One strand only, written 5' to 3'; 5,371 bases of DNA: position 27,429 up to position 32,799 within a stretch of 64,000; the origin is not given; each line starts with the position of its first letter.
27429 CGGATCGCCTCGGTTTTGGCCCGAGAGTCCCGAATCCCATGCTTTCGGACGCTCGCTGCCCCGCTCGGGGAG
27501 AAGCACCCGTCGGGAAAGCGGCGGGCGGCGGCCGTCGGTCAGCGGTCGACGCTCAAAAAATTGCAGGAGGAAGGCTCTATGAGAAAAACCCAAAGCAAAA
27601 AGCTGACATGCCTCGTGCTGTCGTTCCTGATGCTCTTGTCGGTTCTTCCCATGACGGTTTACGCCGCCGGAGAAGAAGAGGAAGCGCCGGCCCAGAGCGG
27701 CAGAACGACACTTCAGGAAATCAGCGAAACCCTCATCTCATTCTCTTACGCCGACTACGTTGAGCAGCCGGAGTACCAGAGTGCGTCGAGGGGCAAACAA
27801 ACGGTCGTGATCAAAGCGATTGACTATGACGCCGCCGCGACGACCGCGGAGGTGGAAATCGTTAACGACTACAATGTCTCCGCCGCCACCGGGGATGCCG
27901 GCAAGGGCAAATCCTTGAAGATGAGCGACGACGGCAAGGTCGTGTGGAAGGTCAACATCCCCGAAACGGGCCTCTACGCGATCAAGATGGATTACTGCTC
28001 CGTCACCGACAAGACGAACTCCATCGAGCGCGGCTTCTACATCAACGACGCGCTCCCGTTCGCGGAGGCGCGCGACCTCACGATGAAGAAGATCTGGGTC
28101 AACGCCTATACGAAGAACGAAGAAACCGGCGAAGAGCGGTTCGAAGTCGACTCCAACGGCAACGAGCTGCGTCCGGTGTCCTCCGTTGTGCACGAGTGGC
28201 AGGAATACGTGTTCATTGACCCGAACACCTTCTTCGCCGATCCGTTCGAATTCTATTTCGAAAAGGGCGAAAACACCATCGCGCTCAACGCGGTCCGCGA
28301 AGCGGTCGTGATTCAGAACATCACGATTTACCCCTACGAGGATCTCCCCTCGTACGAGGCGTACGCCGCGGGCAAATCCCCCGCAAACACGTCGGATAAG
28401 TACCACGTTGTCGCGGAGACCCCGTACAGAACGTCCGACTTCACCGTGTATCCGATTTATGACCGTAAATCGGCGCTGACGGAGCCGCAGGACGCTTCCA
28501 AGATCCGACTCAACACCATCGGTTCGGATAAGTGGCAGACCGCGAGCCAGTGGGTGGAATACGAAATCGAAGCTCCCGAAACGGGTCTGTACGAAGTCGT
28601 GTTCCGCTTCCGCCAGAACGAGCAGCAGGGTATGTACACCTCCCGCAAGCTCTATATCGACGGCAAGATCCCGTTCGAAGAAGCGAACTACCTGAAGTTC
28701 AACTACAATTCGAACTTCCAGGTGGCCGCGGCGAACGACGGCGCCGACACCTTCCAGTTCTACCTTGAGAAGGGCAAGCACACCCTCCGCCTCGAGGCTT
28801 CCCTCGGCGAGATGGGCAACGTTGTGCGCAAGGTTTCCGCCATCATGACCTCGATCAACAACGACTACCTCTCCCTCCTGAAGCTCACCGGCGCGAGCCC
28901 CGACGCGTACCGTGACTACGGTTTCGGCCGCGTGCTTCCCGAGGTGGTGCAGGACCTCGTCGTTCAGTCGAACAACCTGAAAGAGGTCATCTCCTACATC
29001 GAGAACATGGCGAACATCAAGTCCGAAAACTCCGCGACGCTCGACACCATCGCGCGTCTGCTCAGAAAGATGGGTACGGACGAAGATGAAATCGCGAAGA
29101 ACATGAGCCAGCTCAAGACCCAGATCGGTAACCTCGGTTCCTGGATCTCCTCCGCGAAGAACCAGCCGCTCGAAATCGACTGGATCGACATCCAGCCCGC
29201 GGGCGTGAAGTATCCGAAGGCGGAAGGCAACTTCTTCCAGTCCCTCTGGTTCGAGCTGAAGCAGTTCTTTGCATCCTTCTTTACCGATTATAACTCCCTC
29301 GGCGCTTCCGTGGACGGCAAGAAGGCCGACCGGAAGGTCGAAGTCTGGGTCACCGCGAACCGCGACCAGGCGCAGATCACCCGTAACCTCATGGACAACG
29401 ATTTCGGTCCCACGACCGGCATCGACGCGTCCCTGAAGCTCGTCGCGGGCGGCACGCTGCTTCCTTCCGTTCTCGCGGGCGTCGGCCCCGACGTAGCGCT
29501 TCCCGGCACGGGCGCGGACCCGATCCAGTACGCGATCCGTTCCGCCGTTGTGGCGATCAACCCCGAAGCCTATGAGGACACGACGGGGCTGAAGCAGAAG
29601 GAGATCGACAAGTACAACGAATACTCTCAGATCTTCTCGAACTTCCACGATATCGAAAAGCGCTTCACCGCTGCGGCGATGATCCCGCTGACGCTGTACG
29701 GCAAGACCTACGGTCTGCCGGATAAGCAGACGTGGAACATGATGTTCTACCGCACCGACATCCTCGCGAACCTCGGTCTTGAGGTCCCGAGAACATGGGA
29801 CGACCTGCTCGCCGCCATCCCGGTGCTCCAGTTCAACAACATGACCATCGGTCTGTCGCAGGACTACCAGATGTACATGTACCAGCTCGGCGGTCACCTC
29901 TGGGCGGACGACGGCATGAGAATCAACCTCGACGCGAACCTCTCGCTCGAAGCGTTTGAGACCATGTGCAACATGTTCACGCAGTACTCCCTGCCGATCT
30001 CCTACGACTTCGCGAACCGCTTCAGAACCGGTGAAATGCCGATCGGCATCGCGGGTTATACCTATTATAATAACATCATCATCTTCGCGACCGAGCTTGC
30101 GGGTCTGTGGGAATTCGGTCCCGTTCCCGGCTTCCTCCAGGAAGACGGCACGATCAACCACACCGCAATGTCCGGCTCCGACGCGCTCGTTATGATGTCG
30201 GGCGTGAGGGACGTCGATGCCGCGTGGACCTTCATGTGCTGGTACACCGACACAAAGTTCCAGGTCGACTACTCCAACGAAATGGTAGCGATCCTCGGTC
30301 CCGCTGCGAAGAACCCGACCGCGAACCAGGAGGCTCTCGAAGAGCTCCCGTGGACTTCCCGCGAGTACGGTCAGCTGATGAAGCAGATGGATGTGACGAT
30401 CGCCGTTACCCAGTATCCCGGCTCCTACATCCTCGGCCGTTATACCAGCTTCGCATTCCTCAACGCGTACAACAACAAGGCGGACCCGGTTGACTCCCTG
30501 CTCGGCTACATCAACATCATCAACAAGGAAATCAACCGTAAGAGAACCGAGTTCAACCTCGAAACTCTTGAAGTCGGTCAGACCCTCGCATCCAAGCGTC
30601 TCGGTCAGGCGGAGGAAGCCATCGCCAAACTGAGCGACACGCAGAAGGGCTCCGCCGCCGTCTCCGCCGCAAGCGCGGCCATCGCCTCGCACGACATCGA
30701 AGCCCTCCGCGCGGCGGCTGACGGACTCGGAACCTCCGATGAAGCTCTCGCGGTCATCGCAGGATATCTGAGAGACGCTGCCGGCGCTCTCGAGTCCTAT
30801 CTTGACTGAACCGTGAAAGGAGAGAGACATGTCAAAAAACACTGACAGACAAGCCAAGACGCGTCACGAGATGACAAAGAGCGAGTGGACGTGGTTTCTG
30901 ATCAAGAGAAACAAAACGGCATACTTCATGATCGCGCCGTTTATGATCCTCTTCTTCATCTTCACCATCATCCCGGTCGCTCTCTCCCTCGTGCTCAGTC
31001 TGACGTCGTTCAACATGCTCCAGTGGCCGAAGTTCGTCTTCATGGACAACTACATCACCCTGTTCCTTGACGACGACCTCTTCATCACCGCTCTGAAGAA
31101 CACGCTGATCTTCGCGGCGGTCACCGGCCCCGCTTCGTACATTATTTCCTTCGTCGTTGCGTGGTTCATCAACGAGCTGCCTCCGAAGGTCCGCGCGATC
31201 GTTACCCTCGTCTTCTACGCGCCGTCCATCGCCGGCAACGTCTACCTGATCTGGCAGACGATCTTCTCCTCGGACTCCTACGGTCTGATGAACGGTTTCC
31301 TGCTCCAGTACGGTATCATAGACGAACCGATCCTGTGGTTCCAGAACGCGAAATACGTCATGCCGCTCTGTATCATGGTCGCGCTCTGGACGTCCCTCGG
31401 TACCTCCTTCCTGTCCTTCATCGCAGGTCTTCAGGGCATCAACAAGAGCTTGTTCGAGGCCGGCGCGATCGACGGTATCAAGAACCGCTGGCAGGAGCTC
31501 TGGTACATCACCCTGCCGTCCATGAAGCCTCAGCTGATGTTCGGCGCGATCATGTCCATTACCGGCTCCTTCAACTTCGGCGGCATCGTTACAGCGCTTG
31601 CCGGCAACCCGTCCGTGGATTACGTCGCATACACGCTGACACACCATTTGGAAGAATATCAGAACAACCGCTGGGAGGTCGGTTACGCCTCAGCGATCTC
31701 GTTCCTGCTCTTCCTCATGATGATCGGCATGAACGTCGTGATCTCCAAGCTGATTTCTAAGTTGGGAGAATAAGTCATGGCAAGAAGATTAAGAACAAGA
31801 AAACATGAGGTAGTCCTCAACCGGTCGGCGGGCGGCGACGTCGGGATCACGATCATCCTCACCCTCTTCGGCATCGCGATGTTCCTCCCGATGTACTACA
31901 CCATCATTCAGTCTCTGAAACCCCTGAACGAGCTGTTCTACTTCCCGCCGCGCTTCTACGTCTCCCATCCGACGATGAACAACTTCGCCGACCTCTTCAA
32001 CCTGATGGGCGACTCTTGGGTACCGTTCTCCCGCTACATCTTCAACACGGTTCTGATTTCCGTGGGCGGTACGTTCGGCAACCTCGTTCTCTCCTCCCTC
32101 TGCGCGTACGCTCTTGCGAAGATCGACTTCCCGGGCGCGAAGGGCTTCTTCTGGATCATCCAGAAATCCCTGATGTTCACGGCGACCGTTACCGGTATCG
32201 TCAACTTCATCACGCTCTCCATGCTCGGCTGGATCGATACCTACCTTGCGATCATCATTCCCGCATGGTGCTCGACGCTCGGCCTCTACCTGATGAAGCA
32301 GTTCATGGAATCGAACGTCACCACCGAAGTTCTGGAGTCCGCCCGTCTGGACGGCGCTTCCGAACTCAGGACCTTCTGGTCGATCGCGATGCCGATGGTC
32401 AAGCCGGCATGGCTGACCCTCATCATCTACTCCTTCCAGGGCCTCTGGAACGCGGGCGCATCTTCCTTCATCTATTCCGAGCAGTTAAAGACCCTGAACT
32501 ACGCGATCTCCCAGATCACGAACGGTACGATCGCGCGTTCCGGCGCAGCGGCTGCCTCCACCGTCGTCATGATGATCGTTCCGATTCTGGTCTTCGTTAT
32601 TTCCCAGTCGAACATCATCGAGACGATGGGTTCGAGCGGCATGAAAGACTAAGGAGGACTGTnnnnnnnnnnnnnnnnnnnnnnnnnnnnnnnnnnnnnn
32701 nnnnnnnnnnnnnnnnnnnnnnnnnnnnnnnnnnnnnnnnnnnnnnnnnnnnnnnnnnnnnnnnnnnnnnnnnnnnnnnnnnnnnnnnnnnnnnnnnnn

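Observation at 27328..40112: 12.7-kb operon: CBM/SBP giant, two MalFG-type permease pairs, NHL-Yip1 membrane protein and DUF5696-like protein, with no ATPase and no regulator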

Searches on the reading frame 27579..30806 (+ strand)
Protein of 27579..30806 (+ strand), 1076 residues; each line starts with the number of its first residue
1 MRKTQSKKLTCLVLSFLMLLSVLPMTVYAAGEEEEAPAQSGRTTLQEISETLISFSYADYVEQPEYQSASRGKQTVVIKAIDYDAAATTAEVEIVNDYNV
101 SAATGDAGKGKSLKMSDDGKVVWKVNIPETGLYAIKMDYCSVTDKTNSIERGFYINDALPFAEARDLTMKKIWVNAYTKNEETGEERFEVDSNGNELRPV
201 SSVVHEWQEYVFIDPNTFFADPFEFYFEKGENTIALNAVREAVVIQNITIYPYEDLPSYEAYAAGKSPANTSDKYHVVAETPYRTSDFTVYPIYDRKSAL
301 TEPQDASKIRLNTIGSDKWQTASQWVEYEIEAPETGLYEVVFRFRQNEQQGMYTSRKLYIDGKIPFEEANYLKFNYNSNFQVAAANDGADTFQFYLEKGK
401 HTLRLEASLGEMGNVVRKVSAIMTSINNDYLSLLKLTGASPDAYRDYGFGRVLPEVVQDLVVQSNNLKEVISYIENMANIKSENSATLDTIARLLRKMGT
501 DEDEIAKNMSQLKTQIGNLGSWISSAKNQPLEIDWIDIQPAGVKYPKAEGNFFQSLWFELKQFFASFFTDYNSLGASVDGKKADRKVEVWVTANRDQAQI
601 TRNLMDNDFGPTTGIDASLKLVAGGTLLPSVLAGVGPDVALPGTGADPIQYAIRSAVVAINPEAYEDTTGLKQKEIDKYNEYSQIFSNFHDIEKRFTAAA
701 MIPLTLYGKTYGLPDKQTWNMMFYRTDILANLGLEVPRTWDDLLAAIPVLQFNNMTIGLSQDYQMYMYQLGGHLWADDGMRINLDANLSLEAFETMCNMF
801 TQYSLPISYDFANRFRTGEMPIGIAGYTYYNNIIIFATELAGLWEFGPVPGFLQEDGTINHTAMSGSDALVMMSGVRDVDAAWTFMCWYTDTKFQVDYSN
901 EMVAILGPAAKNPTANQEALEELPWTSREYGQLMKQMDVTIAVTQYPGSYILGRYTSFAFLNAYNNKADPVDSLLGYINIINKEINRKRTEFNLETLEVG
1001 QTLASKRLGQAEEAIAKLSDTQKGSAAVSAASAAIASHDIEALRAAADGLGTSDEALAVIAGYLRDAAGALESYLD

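Call 6: search_protein_families(library=pfam, proteins=[window:27579-30806:+], max_evalue=0.01)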
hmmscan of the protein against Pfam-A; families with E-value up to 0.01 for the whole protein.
window:27579-30806:+ (1076 aa): 2 families
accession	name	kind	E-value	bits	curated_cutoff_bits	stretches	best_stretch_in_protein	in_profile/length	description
PF25275.1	Golvesin_C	-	3.1e-05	24.5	31.6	0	116-148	38-70/132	Golvesin C-terminal domain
PF16990.11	CBM_35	-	0.0055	17.4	28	0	97-141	12-58/121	Carbohydrate binding module (family 35)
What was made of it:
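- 27579..30809 (+): g1: a 1076-aa secreted or anchored protein. It has an N-terminal signal or anchor helix, two CBM-like beta-sandwiches (about residues 70-255 and 275-410), a helical bundle (412-527), a complete oligosaccharide-type SBP (about 585-1000) and a helical tail. Weak CBM_35 and Golvesin_C hits (call 6).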

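Call 7: search_protein_families(library=ncbifam, proteins=[window:27579-30806:+], max_evalue=0.01)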
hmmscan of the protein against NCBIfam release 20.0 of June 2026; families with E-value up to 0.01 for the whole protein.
window:27579-30806:+ (1076 aa): 0 families

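Call 20: search_solved_structures(query=window:27579-30806:+, max_evalue=1, show_alignments=0)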
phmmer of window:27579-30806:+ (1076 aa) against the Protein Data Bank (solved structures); distinct sequences matched with E-value up to 1: 32.
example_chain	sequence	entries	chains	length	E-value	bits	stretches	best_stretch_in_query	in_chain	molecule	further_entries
5ysb_A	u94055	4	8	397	1.2e-05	26.5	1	703-759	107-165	Lin1841 protein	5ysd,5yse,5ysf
7c0x_A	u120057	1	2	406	0.00068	20.7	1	707-842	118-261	Sugar ABC transporter, periplasmic sugar-binding protein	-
7c0f_A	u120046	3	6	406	0.0008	20.5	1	707-842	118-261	Sugar ABC transporter, periplasmic sugar-binding protein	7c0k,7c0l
7c0r_A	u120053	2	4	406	0.00081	20.5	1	707-842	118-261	Sugar ABC transporter, periplasmic sugar-binding protein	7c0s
7c0o_A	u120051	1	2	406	0.00081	20.5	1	707-842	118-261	Sugar ABC transporter, periplasmic sugar-binding protein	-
7c0t_A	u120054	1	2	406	0.00081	20.5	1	707-842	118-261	Sugar ABC transporter, periplasmic sugar-binding protein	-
7c14_A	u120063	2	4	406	0.00087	20.4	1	707-841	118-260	Sugar ABC transporter, periplasmic sugar-binding protein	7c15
3jzj_A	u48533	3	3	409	0.00094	20.3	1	706-903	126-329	Acarbose/maltose binding protein GacH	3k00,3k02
3k01_A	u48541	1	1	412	0.00096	20.3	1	706-903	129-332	Acarbose/maltose binding protein GacH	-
7c0u_A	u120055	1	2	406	0.0011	20.1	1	707-842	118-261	Sugar ABC transporter, periplasmic sugar-binding protein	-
3u1o_A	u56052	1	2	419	0.002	19.2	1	695-750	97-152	De Novo design cysteine esterase ECH19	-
4jxi_A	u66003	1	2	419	0.0021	19.1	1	695-750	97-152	design cystein esterase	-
2uvg_A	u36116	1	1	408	0.0023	19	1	695-750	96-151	ABC TYPE PERIPLASMIC SUGAR-BINDING PROTEIN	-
2uvh_A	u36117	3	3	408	0.0023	19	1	695-750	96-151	ABC TYPE PERIPLASMIC SUGAR-BINDING PROTEIN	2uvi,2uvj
7eho_A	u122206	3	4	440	0.0024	18.9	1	703-756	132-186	Chitin oligosaccharide binding protein NagB2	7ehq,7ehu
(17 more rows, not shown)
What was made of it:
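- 27579..30809 (+): PDB sequence hits in call 20.
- On CUT1 (carbohydrate uptake transporter 1) type-I ABC importer: PDB sequence hits at E 1e-5 to 1e-3 (call 20).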

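Call 44: find_homologous_proteins(query=window:27579-30806:+)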
Query window:27579-30806:+ (1076 aa): 668 proteins with E <= 0.001 among 8000 candidates; the best 120 are listed.
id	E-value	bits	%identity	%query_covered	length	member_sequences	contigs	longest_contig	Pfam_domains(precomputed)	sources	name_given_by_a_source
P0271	0.0e+0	2437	100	100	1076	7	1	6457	-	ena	-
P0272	0.0e+0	1869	77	100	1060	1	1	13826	-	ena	-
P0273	0.0e+0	1869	77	100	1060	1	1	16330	PF16990.12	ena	-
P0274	0.0e+0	1867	77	100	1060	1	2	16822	-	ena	-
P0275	0.0e+0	1832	76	100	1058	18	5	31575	PF01547.31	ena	-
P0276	0.0e+0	1829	76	100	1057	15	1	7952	PF01547.31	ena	-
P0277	0.0e+0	1821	76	100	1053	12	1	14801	PF01547.31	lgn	-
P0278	0.0e+0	1820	76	100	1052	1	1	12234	PF01547.31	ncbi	-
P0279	0.0e+0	1814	75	100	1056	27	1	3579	PF01547.31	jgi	jgi:maltose-binding protein MalE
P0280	0.0e+0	1717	71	100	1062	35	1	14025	-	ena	-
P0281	0.0e+0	1716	70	100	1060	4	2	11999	-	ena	-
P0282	0.0e+0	1688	70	100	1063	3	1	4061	PF16990.12,PF01547.31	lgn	-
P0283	0.0e+0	1683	69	100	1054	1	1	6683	PF01547.31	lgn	-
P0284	0.0e+0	1682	70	100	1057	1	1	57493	PF01547.31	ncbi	-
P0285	0.0e+0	1643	69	99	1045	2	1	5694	PF25275.2,PF17829.8,PF01547.31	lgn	-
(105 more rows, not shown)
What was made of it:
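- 27579..30809 (+): Homologues carry CBM_35, CBM_6, SBP_bac_1 and SBP_bac_8 (call 44).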

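Call 58: predict_structure(alignment_id=A3)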
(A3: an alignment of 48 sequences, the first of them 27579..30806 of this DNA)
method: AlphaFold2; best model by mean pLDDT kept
length: 1076 residues; sequences in the alignment: 48
mean_pLDDT: 80.7   pTM: 0.74
mean pLDDT of the five models: 80.7, 79.3, 78.6, 77.8, 74.2
residues with pLDDT >= 90: 325; 70-90: 571; 50-70: 109; < 50: 71
segments of 3 or more residues with pLDDT < 50: 1-3, 5-8, 14-52, 311-315, 569-582, 837-840
pLDDT, mean of each block of 10 residues (from residue 1): 46 46 32 26 42 68 78 91 93 84 59 90 92 94 84 87 85 85 75 64 88 87 91 90 93 93 88 83 84 65 57 59 90 90 80 87 92 87 89 92 92 83 84 77 80 87 92 72 79 92 87 82 80 88 82 80 61 36 73 76 80 81 60 73 75 86 77 83 92 93 89 92 87 87 87 81 89 80 83 86 66 78 89 59 81 89 91 90 94 88 71 88 82 91 84 86 84 86 84 77 90 91 87 91 91 83 91 80
secondary structure, 60 per line:
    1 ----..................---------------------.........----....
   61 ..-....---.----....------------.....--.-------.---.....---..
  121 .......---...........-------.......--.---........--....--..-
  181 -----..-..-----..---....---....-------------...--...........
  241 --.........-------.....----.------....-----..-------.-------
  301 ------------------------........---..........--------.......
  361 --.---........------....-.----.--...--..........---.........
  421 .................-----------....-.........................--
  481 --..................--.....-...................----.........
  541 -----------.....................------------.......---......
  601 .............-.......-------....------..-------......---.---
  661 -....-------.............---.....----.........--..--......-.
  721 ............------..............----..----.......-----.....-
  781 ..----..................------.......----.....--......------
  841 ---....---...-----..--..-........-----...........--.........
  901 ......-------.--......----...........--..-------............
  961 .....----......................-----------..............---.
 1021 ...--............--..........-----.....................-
elements in order (helices of 4 or more, strands of 3 or more residues): H5-22 H44-52 H57-62 H64-67 E76-79 E92-96 E111-115 E119-127 E131-141 E149-155 H162-166 E167-169 E172-175 E201-204 E208-211 E225-227 E230-240 E243-251 H259-263 E275-278 E325-332 E336-345 E354-360 H367-371 E372-374 E381-384 E394-396 E399-408 H412-437 H449-452 H454-478 H483-500 H503-507 H509-527 E532-540 H552-572 E585-591 H595-613 E615-621 H629-632 H648-653 H662-665 H673-685 H689-693 H698-704 E713-718 E720-725 H726-732 H740-752 H763-769 H787-803 H811-817 E822-826 H829-834 E844-847 E851-853 E866-873 H879-889 H892-906 H917-922 H927-937 H949-965 H970-991 H1003-1016 H1020-1023 H1026-1037 H1040-1049 H1055-1075
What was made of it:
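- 27579..30809 (+): AF2 mean pLDDT is 80.7 (call 58).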

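Call 61: fold_search(model_id=the predicted structure, library=pdb)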
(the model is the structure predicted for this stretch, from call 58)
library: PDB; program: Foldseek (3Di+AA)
matches with E <= 10: 1408; with E <= 0.001: 971
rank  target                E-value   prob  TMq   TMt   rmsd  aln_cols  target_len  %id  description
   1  5ysf_A                1.3e-14  1.00  0.30  0.74   5.9       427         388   18  Crystal structure of beta-1,2-glucooligosaccharide binding protein in complex with sophoropentaose (released 2018-05-02)
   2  7c19_A                1.3e-14  1.00  0.29  0.73   4.8       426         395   16  Crystal structure of a dinucleotide-binding protein (Y224A/Y246A) of ABC transporter endogenously bound to uridylyl-3' (released 2021-03-10)
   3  9xf5_A                1.6e-14  1.00  0.29  0.74   4.6       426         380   18  Cycloisomaltooligosaccharide binding protein in complex with cycloisomaltooctaose (released 2026-03-25)
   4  5ci5_B                1.7e-14  1.00  0.29  0.72   5.7       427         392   17  Crystal Structure of an ABC transporter Solute Binding Protein from Thermotoga Lettingae TMO (Tlet_1705, TARGET EFI-51 (released 2015-07-22)
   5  7c0l_A                1.7e-14  1.00  0.29  0.73   4.9       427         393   16  Crystal structure of a dinucleotide-binding protein of ABC transporter endogenously bound to uridylyl-3'-5'-phospho-gu (released 2021-03-10)
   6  7c0k_B                2.1e-14  1.00  0.29  0.73   4.8       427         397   16  Crystal structure of a dinucleotide-binding protein of ABC transporter endogenously bound to uridylyl-3'-5'-phospho-gu (released 2021-03-10)
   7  7c0t_B                2.2e-14  1.00  0.29  0.72   4.9       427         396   16  Crystal structure of a dinucleotide-binding protein (N81A) of ABC transporter endogenously bound to uridylyl-3'-5'-pho (released 2021-03-10)
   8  7c16_A                2.6e-14  1.00  0.29  0.74   4.7       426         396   16  Crystal structure of a dinucleotide-binding protein (Y224A/Y246A) of ABC transporter endogenously bound to uridylyl-3' (released 2021-03-10)
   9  7c0v_A                3.2e-14  1.00  0.29  0.73   4.9       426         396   16  Crystal structure of a dinucleotide-binding protein (Y224A) of ABC transporter endogenously bound to uridylyl-3'-5'-ph (released 2021-03-10)
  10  7c0o_A                3.6e-14  1.00  0.29  0.72   4.9       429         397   16  Crystal structure of a dinucleotide-binding protein (Y56F) of ABC transporter endogenously bound to uridylyl-3'-5'-pho (released 2021-03-10)
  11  7c0w_B                3.8e-14  1.00  0.29  0.74   4.7       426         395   16  Crystal structure of a dinucleotide-binding protein (Y224A) of ABC transporter endogenously bound to uridylyl-3'-5'-ph (released 2021-03-10)
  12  7c0y_A                3.8e-14  1.00  0.29  0.73   4.9       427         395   16  Crystal structure of a dinucleotide-binding protein (Y246A) of ABC transporter endogenously bound to uridylyl-3'-5'-ph (released 2021-03-10)
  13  5yse_A                4.0e-14  1.00  0.30  0.74   5.9       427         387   19  Crystal structure of beta-1,2-glucooligosaccharide binding protein in complex with sophorotetraose (released 2018-05-02)
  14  7c0t_A                4.0e-14  1.00  0.29  0.72   5.1       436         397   16  Crystal structure of a dinucleotide-binding protein (N81A) of ABC transporter endogenously bound to uridylyl-3'-5'-pho (released 2021-03-10)
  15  7c16_B                4.4e-14  1.00  0.29  0.73   5.0       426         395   16  Crystal structure of a dinucleotide-binding protein (Y224A/Y246A) of ABC transporter endogenously bound to uridylyl-3' (released 2021-03-10)
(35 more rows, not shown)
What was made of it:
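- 27579..30809 (+): Foldseek matches sophoro-oligosaccharide, cycloisomalto-oligosaccharide, MalE and cycloalternan SBPs at E 1e-14, target-normalised TM 0.72-0.79 (call 61).
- On CUT1 (carbohydrate uptake transporter 1) type-I ABC importer: g1 residues about 585-1000: Foldseek target-normalised TM 0.72-0.79 to oligosaccharide SBPs (call 61).
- Checked: It is confirmed instead by PDB sequence hits to sugar SBPs (call 20) and by fold (TM 0.72-0.79 normalised to the target, call 61).
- The g1 SBP domain is a complete oligosaccharide-SBP fold (calls 58, 61), and CBM_35, CBM_6 and Golvesin_C hits occur in g1 and its homologues (calls 6, 44).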

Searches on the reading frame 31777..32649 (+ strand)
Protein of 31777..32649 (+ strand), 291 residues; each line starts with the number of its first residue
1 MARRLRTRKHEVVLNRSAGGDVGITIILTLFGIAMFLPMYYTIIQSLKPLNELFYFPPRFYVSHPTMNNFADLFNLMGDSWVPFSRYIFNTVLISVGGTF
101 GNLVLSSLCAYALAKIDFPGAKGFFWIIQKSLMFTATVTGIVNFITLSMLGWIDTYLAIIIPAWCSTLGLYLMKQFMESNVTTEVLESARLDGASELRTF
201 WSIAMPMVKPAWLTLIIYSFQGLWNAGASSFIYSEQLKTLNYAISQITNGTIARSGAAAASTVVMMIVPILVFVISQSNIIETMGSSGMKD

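Call 6: search_protein_families(library=pfam, proteins=[window:31777-32649:+], max_evalue=0.01)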
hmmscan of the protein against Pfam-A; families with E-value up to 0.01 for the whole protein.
window:31777-32649:+ (291 aa): 1 family
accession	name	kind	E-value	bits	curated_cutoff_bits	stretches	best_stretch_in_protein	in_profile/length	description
PF00528.27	BPD_transp_1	-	1.6e-08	34.9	26.4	1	135-278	31-176/184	Binding-protein-dependent transport system inner membrane component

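Call 7: search_protein_families(library=ncbifam, proteins=[window:31777-32649:+], max_evalue=0.01)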
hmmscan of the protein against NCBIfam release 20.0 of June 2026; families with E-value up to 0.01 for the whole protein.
window:31777-32649:+ (291 aa): 15 families
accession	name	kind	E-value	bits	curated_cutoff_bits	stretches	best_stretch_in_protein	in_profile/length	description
NF008210.0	PRK10973.1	equivalog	1.4e-22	80.7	297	1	26-281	14-273/281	sn-glycerol-3-phosphate ABC transporter permease UgpE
NF040932.1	ABC_arch_GlcU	equivalog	6.6e-16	58.7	340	1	25-278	6-258/272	glucose ABC transporter permease GlcU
NF008231.0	PRK10998.1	equivalog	7.9e-12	45.3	261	1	81-291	78-296/296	maltose ABC transporter permease MalG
TIGR02141.1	modB_ABC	equivalog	1.9e-06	27.7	182.6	1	92-270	4-196/208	molybdate ABC transporter permease subunit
TIGR01581.1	Mo_ABC_porter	hypoth_equivalog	8.1e-06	25.5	210.3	1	95-273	30-223/225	ABC transporter permease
TIGR02139.1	permease_CysT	equivalog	1.6e-05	24.6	246.1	1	54-275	20-255/265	sulfate ABC transporter permease subunit CysT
NF007047.0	PRK09500.1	equivalog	1.6e-05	24.6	326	1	92-278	64-250/257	spermidine/putrescine ABC transporter permease PotC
TIGR01097.1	PhnE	equivalog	7.8e-05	22.3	216.7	1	79-221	52-193/252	phosphonate ABC transporter, permease protein PhnE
NF006939.0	PRK09421.1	equivalog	0.00013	21.5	262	1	94-277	18-218/230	molybdate ABC transporter permease subunit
TIGR00969.1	3a0106s02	subfamily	0.00013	21.5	240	1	88-275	63-266/272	sulfate ABC transporter permease subunit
NF011624.0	PRK15050.1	equivalog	0.00018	20.7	247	0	84-275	71-281/297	2-aminoethylphosphonate ABC transporter permease subunit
NF007852.0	PRK10561.1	equivalog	0.00019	21.4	335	1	180-274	183-283/295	sn-glycerol-3-phosphate ABC transporter permease UgpA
TIGR02140.1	permease_CysW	equivalog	0.00048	19.7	329.1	0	102-276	63-252/261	sulfate ABC transporter permease subunit CysW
NF040839.1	tungstate_WtpB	equivalog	0.00057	19.6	340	1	86-275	44-243/251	tungstate ABC transporter permease WtpB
NF008208.0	PRK10971.1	equivalog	0.0062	16.1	415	0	98-275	70-263/277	sulfate/thiosulfate ABC transporter permease CysT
